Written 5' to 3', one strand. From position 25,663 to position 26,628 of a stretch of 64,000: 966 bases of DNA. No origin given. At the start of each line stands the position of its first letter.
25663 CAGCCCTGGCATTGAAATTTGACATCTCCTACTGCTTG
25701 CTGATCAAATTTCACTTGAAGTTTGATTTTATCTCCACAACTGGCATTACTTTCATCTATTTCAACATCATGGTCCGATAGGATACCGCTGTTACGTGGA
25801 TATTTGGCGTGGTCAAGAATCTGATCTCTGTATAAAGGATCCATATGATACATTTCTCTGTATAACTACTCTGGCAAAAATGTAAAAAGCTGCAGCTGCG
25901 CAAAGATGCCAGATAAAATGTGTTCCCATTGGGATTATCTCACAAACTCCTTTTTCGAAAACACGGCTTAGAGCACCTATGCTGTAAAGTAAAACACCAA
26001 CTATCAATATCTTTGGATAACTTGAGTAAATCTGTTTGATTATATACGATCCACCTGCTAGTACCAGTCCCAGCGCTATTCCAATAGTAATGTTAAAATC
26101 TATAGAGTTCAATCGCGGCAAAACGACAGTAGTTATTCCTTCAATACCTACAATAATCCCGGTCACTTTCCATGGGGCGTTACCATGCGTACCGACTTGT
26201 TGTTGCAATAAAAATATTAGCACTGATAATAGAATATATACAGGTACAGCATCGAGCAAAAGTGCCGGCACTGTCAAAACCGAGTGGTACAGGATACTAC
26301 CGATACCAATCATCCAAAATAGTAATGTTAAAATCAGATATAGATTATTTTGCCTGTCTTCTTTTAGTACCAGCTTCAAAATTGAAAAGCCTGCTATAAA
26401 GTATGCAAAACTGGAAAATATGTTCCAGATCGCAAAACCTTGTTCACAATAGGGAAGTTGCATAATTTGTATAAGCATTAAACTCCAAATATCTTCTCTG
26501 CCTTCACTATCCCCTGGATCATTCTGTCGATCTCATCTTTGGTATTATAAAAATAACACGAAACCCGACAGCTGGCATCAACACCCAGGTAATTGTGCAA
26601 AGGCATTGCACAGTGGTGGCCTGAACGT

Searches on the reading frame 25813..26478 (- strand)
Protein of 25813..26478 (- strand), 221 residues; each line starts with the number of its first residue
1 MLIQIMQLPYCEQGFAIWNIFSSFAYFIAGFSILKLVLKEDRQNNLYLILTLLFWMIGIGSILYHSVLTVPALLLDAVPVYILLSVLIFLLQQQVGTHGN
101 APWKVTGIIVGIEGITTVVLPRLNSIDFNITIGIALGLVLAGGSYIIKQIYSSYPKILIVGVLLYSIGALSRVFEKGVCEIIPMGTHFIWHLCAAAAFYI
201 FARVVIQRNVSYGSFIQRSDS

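Call 70: search_protein_families(library=pfam, proteins=[window:25813-26478:-], max_evalue=0.01)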
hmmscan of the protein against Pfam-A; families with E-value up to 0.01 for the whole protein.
window:25813-26478:- (221 aa): 1 family
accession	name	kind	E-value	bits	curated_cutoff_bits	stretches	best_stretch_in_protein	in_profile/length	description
PF05875.18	Ceramidase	-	4.5e-11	43.1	32.5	1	17-206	23-231/259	Ceramidase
